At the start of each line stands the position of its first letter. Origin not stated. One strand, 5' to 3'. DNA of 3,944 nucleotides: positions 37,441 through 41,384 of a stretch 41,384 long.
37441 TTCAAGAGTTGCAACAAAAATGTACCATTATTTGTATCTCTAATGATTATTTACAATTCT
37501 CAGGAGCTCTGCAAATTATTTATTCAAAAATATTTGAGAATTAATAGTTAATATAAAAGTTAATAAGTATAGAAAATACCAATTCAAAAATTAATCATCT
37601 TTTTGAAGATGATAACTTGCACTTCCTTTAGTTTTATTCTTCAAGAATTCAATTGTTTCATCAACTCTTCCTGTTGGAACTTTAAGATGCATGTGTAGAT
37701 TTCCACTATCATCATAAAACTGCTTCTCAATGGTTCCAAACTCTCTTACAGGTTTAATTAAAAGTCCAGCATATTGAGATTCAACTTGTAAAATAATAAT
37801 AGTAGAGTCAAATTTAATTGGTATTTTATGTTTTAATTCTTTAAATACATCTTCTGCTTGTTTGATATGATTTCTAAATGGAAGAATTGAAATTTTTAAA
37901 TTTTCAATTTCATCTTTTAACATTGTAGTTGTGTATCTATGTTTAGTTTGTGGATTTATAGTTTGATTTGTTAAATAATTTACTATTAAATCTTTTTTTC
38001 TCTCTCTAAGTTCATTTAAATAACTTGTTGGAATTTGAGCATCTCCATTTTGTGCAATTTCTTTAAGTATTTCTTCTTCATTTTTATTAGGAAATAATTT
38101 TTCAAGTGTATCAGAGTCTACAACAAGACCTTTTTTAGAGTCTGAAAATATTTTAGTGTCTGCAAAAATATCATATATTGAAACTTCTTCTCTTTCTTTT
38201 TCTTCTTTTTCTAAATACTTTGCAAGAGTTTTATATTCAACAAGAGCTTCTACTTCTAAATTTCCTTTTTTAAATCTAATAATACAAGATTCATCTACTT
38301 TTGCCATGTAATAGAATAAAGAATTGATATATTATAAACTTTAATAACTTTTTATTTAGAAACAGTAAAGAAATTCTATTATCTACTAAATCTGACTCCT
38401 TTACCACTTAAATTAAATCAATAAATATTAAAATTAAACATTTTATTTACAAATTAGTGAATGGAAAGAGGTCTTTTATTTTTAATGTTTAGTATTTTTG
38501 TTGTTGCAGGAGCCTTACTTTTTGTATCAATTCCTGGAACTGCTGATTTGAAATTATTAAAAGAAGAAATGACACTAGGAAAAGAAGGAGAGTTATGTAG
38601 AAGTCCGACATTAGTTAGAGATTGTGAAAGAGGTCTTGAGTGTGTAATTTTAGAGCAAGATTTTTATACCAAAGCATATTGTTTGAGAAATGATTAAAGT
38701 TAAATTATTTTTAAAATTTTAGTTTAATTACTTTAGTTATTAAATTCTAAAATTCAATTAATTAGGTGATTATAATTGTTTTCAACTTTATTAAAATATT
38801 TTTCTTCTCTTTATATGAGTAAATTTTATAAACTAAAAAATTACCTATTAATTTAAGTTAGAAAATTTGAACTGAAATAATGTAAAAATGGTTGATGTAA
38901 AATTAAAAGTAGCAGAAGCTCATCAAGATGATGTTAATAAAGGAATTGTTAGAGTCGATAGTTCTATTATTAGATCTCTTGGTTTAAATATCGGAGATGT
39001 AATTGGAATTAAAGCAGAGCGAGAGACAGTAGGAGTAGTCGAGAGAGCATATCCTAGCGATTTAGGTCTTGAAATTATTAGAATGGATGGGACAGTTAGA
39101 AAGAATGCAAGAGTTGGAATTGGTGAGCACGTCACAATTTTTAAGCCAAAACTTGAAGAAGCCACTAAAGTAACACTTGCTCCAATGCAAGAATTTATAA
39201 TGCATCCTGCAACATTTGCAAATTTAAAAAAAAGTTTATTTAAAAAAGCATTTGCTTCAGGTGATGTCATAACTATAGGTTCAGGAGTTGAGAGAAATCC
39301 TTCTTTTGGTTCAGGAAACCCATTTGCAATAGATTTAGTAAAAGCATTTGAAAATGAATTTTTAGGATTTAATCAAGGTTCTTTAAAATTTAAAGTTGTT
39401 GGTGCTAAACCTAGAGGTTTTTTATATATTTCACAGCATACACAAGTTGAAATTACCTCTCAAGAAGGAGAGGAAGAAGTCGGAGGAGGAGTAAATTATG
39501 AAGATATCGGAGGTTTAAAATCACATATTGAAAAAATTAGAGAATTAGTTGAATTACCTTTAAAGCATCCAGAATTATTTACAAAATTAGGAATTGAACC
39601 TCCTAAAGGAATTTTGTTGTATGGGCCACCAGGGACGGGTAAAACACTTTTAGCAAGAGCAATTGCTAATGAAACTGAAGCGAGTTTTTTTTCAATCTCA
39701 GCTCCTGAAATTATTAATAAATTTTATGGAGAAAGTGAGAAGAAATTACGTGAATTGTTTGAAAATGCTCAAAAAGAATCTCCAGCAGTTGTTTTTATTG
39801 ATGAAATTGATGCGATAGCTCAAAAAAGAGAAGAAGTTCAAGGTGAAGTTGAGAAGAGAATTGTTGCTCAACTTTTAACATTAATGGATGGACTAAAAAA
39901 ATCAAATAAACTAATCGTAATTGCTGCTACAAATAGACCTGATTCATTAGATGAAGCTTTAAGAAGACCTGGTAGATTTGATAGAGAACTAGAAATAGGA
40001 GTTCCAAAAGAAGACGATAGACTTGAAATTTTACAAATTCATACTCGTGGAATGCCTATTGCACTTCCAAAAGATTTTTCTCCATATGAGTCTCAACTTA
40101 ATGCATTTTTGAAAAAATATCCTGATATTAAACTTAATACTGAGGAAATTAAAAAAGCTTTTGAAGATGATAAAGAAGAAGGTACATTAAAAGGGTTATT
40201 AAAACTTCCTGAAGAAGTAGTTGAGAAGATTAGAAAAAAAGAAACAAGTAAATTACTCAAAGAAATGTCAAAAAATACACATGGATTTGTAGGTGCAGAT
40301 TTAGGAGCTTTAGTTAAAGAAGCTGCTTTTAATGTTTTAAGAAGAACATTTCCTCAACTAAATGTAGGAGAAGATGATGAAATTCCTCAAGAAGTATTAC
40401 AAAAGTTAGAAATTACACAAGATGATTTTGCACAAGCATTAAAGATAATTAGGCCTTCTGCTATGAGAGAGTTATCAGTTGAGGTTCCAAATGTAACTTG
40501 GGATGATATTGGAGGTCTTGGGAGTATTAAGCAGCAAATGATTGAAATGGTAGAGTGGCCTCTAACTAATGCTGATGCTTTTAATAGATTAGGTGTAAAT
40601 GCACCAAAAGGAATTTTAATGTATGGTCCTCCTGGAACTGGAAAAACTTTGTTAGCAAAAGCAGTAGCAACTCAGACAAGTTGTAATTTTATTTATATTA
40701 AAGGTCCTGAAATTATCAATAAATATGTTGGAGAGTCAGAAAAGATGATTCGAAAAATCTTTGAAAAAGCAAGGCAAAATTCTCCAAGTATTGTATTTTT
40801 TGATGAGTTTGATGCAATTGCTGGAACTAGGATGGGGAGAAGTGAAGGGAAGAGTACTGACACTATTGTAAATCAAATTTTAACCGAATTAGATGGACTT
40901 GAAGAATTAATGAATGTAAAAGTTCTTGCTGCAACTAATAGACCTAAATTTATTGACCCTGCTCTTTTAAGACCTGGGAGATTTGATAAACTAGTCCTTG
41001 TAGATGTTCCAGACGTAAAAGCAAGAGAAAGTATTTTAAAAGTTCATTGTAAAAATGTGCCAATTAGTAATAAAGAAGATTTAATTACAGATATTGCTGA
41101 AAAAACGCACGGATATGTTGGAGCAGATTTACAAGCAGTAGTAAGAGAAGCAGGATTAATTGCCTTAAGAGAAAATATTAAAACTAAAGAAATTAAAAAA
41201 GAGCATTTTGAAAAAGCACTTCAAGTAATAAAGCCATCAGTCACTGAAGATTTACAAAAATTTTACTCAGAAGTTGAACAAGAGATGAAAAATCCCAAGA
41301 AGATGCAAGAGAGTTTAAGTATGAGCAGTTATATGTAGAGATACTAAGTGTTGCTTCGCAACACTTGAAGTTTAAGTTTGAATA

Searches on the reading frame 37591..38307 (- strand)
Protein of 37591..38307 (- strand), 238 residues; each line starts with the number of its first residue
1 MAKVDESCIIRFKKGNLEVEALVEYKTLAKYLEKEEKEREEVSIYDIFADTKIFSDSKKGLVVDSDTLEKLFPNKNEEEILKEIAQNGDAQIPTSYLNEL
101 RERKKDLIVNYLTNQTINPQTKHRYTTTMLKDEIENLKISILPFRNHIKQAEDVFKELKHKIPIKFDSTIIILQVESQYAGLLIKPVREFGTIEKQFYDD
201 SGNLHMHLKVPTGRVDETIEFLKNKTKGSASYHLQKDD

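Call 34: search_protein_families(library=pfam, proteins=[window:37591-38307:-], max_evalue=0.01)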
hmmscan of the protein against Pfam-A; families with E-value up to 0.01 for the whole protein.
window:37591-38307:- (238 aa): 3 families
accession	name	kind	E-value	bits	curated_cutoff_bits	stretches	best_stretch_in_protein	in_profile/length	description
PF09377.16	SBDS_domain_II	-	8e-15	54.9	27.2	1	108-166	3-61/62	SBDS protein, domain II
PF01172.24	SBDS_N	-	1.2e-10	41.6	24.6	1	9-92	4-82/88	Shwachman-Bodian-Diamond syndrome (SBDS) N-terminal domain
PF20268.4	SBDS_C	-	4.6e-05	23.7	27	1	175-231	7-65/71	SBDS protein, C-terminal domain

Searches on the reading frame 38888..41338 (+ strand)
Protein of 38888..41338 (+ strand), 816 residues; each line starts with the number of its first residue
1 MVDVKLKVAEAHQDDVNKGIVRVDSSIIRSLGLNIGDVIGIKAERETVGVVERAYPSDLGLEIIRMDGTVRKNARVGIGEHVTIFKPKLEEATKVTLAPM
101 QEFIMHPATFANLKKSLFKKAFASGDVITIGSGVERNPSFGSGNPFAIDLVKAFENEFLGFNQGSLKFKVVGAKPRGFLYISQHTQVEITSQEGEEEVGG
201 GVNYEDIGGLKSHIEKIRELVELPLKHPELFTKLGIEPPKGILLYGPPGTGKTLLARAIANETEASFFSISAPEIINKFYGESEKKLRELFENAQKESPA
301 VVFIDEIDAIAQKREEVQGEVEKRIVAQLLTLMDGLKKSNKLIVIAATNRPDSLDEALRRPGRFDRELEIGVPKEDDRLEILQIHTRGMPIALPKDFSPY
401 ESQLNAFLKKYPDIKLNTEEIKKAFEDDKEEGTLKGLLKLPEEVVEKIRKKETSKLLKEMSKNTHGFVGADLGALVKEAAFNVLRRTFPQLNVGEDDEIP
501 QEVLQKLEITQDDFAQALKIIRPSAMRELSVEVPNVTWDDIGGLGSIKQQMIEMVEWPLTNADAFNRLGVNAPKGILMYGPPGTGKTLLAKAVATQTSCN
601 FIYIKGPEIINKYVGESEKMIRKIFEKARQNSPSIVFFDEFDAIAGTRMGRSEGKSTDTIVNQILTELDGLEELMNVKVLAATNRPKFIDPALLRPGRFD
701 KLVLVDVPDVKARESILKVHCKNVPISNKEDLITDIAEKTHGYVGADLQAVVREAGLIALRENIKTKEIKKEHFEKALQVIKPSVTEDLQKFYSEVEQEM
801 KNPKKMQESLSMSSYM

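Call 34: search_protein_families(library=pfam, proteins=[window:38888-41338:+], max_evalue=0.01)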
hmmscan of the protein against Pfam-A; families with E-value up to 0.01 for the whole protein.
window:38888-41338:+ (816 aa): 48 families (the best 25 are shown)
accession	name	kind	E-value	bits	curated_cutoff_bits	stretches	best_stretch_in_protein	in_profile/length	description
PF00004.35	AAA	-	1.3e-95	317.2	21.2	2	242-371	1-130/131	ATPase family associated with various cellular activities (AAA)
PF17862.7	AAA_lid_3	-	4.6e-28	96.8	27.2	2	733-776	4-45/45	AAA+ lid domain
PF02359.24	CDC48_N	-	1.3e-22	80.2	35.1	1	5-84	1-80/85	Cell division protein 48 (CDC48), N-terminal domain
PF05496.18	RuvB_N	-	1.2e-15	58.1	27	2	240-317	34-103/159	Holliday junction DNA helicase RuvB P-loop domain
PF13191.12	AAA_16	-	5.2e-14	53.5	32.6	2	239-345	24-138/167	AAA ATPase domain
PF07728.20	AAA_5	-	2.6e-13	50.6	22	2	242-360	2-137/139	AAA domain (dynein-related subfamily)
PF13173.12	AAA_14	-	3.1e-12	47.1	27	2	242-324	5-88/129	AAA domain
PF20720.3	nSTAND3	-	1e-11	45.2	27.2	2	242-385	20-152/155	Novel STAND NTPase 3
PF13401.12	AAA_22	-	3.4e-11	44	27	1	242-333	8-108/130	AAA domain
PF07724.20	AAA_2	-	7.6e-11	42.8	27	1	242-335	6-101/166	AAA domain (Cdc48 subfamily)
PF06068.19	TIP49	-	6.6e-10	39.1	23.8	2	240-284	51-97/347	TIP49 P-loop domain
PF13671.12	AAA_33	-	2.3e-09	38.1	27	1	242-349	2-79/143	AAA domain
PF00910.28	RNA_helicase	-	8.5e-09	36.3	21.5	1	242-316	1-67/105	RNA helicase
PF13521.12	AAA_28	-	1.6e-08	35.3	27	1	242-320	2-66/164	AAA domain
PF13481.12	AAA_25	-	1.2e-07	31.9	27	0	242-257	36-51/195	AAA domain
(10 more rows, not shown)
